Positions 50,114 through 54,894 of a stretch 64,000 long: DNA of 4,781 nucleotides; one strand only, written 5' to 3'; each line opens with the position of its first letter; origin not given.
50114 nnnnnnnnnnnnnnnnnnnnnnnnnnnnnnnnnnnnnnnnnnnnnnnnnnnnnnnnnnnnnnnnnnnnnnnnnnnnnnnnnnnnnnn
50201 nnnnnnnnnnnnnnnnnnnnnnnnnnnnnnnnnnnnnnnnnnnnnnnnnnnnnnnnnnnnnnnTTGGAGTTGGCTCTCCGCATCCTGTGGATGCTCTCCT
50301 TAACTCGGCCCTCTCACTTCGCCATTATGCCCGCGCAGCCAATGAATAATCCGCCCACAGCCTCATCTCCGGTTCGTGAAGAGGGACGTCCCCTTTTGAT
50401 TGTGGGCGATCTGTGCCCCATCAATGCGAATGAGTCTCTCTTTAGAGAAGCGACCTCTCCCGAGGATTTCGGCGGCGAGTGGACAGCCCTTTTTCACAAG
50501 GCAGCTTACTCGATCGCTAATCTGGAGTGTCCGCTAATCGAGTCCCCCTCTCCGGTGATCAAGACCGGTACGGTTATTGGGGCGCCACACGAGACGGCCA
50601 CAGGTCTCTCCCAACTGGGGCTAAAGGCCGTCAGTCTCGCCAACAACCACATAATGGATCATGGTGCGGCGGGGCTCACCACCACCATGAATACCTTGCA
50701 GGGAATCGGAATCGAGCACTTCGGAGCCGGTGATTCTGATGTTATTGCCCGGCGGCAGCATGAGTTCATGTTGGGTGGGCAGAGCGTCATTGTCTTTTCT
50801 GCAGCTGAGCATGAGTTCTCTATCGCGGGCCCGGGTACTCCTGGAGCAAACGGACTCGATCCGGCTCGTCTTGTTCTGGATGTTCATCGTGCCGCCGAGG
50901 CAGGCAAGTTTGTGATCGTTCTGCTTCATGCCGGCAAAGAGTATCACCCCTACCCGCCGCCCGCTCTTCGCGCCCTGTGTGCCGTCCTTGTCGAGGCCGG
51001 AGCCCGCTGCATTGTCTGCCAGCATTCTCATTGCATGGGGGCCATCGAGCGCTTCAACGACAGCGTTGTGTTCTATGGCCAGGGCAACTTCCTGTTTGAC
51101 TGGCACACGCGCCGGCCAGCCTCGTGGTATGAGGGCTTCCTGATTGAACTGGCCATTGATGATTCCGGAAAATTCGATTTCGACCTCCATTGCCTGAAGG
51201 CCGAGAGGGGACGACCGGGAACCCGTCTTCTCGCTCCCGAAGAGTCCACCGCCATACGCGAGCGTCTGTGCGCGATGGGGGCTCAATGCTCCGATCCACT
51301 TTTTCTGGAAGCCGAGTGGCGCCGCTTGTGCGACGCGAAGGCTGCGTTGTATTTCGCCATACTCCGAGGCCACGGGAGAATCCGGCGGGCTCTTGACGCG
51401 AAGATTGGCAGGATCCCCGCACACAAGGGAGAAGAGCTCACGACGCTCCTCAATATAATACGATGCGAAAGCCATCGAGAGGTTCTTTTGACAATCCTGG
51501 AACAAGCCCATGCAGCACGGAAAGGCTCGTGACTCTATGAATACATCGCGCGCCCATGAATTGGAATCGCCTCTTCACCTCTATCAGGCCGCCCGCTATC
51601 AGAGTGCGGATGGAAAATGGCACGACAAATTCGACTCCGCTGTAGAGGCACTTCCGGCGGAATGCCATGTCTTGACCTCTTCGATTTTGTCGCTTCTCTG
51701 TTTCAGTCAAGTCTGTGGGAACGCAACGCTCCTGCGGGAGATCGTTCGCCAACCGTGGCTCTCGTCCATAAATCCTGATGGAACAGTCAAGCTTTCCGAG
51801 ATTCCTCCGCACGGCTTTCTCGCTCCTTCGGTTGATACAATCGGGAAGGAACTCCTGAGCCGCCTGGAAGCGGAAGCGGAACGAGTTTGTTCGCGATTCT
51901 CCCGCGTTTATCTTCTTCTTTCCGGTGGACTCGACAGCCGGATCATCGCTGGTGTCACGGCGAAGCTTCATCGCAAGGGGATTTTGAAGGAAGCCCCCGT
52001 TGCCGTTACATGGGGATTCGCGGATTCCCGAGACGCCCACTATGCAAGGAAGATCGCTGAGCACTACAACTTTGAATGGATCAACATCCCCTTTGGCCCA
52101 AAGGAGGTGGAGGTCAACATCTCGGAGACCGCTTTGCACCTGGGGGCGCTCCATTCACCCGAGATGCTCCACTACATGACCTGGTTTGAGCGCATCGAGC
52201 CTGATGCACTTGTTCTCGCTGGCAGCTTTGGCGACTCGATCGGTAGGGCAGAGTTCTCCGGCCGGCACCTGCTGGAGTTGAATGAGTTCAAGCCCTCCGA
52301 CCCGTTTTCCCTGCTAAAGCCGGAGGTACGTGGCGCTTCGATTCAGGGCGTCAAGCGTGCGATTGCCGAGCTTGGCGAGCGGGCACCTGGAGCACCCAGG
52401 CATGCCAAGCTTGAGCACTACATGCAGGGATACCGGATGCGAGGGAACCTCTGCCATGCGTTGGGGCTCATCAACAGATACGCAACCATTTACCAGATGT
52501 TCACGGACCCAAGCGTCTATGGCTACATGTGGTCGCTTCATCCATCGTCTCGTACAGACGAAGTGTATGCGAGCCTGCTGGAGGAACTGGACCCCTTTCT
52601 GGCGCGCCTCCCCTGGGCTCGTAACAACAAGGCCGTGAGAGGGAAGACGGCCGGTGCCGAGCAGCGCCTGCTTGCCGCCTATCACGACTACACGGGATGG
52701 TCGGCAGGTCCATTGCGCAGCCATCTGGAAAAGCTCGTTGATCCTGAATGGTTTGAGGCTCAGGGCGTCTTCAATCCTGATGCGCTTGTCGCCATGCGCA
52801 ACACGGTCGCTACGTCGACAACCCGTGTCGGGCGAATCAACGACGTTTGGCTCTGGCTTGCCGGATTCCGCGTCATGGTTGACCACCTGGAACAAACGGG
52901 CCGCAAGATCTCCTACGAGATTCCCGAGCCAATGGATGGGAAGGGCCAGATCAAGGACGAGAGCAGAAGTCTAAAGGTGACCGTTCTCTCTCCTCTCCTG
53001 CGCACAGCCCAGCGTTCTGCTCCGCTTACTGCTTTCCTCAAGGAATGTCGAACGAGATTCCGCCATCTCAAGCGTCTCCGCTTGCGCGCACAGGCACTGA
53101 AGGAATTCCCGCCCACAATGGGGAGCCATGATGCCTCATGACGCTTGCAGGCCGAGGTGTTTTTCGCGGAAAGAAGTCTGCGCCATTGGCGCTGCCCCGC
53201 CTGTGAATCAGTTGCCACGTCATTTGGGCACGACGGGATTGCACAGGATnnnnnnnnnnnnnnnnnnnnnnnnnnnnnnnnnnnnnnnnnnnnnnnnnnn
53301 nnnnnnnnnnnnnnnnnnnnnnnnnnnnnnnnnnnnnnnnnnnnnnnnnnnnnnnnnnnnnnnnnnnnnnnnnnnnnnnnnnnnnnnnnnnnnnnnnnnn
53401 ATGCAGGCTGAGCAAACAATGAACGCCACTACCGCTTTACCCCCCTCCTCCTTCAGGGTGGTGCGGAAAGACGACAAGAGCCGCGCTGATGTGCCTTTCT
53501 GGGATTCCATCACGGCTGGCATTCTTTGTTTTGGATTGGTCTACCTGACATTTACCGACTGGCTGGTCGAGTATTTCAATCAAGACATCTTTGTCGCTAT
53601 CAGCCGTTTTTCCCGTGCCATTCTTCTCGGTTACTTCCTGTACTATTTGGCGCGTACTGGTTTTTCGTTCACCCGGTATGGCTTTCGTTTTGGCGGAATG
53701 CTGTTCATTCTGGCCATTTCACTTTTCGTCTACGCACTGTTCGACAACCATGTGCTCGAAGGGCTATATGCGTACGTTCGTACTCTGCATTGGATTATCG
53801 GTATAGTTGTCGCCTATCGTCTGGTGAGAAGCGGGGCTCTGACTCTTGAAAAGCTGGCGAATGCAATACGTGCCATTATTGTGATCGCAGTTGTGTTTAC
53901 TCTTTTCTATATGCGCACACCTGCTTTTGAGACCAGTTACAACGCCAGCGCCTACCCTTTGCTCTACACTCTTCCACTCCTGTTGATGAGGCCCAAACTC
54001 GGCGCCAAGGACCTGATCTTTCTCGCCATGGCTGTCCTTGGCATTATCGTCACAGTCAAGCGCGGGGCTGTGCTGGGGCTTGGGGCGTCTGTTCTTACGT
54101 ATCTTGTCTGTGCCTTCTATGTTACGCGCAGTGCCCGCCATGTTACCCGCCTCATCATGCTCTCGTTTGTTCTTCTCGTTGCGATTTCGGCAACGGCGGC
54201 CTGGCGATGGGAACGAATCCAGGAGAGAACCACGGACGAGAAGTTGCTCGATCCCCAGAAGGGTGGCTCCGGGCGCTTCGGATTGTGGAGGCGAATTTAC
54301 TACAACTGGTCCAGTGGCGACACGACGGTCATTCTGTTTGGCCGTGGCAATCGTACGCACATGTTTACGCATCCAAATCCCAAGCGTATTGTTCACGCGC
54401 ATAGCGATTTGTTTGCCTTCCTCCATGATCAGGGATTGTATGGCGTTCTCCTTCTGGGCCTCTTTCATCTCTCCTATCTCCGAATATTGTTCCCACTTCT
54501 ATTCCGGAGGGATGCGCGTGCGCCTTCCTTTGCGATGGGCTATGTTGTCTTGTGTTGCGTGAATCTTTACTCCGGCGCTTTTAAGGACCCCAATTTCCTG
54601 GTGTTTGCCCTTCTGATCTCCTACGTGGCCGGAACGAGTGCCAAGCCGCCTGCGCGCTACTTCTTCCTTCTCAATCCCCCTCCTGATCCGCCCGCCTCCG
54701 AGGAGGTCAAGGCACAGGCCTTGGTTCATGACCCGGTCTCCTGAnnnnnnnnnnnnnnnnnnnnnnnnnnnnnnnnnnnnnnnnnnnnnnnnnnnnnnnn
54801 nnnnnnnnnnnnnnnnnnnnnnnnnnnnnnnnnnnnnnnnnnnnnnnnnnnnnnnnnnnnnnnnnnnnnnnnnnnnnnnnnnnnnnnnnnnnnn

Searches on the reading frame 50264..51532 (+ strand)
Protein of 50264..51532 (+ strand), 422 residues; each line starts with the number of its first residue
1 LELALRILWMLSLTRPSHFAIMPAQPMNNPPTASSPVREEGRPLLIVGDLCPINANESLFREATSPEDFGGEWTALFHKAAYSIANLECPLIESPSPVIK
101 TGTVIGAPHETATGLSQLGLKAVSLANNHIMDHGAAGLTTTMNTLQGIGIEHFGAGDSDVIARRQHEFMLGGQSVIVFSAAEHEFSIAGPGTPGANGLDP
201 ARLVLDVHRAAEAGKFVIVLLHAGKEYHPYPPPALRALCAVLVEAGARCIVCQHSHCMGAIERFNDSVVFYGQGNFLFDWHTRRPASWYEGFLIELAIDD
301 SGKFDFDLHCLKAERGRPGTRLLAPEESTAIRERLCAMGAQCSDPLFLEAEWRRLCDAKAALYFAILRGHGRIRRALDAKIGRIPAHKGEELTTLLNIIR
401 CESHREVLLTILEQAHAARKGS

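Call 7: search_protein_families(library=pfam, proteins=[window:50264-51532:+])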
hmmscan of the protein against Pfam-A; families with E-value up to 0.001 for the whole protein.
window:50264-51532:+ (422 aa): 1 family
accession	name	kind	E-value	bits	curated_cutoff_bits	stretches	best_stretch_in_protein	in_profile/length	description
PF09587.15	PGA_cap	-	4.3e-45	154.6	27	1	44-279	2-254/255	Bacterial capsule synthesis protein PGA_cap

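Call 8: search_protein_families(library=ncbifam, proteins=[window:50264-51532:+])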
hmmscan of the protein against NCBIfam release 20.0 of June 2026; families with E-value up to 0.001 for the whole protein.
window:50264-51532:+ (422 aa): 1 family
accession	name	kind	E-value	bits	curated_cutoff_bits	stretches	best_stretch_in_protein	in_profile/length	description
NF038314.1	epimerase_MslH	equivalog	1.6e-09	36.6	700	1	75-208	31-172/439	lasso peptide C-terminal Trp epimerase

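Call 78: search_solved_structures(query=window:50342-51532:+, max_evalue=0.001)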
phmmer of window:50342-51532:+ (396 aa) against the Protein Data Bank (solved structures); distinct sequences matched with E-value up to 0.001: 3.
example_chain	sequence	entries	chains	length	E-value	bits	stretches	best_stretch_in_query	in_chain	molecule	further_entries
8gq9_A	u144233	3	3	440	2.7e-08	36.2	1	88-180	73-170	Poly-gamma-glutamate synthesis protein (Capsule biosynthesis protein)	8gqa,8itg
8gqb_A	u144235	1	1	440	2.7e-08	36.2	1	88-180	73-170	Poly-gamma-glutamate synthesis protein (Capsule biosynthesis protein)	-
8ith_A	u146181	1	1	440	2.2e-07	33.2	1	88-180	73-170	Poly-gamma-glutamate synthesis protein (Capsule biosynthesis protein)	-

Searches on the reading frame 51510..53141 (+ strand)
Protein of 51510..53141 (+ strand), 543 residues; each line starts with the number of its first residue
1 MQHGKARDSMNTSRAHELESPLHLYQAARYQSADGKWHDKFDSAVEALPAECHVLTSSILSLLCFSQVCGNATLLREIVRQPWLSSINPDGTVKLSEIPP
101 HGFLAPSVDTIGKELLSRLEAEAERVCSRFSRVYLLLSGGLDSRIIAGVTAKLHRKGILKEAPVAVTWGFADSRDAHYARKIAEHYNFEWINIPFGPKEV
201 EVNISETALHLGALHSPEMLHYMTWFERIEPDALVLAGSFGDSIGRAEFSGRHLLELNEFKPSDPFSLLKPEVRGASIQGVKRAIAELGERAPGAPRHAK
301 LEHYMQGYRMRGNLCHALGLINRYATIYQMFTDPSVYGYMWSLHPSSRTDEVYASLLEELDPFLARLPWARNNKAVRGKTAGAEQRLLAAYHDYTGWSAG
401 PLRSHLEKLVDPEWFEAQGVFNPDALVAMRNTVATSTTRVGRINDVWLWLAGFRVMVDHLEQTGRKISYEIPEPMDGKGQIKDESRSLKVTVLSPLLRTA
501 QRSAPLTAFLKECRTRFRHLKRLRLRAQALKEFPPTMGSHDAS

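Call 7: search_protein_families(library=pfam, proteins=[window:51510-53141:+])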
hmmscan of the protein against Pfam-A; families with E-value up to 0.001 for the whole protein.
window:51510-53141:+ (543 aa): 1 family
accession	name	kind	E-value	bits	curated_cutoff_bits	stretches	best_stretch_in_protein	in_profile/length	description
PF00733.27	Asn_synthase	-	1.1e-10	42.2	21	1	123-212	10-96/354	Asparagine synthase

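Call 8: search_protein_families(library=ncbifam, proteins=[window:51510-53141:+])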
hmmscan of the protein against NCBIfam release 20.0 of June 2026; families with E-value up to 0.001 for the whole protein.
window:51510-53141:+ (543 aa): 2 families
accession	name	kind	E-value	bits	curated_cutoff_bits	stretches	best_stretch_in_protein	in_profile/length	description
TIGR01536.1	asn_synth_AEB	equivalog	4.9e-06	25.8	267.1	1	131-215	253-335/517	asparagine synthase (glutamine-hydrolyzing)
NF006949.0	PRK09431.1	equivalog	1.1e-05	24.3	499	1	134-212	231-317/554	asparagine synthase B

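Call 79: search_solved_structures(query=window:51510-53141:+, max_evalue=0.001)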
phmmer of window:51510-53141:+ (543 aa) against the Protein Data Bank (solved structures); distinct sequences matched with E-value up to 0.001: 0.

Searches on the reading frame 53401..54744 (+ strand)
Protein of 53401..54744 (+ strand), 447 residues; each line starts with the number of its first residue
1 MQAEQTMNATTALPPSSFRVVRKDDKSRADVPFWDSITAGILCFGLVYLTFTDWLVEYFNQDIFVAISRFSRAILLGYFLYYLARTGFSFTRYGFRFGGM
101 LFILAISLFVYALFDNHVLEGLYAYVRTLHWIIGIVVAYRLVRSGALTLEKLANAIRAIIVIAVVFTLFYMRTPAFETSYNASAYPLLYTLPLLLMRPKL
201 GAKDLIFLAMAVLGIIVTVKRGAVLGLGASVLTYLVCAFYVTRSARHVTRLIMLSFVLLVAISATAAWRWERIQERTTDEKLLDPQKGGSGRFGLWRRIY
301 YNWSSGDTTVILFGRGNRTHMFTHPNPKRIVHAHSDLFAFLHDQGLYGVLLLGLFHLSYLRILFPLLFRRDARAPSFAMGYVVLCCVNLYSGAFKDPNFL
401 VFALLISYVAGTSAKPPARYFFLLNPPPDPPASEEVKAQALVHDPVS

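Call 7: search_protein_families(library=pfam, proteins=[window:53401-54744:+])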
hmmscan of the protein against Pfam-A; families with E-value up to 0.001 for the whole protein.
window:53401-54744:+ (447 aa): 1 family
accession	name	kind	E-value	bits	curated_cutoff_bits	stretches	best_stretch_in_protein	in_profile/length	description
PF04932.20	Wzy_C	-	9.8e-07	29.1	31.7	1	207-352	2-148/149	O-Antigen ligase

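Call 8: search_protein_families(library=ncbifam, proteins=[window:53401-54744:+])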
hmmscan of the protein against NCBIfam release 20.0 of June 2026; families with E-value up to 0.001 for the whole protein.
window:53401-54744:+ (447 aa): 0 families
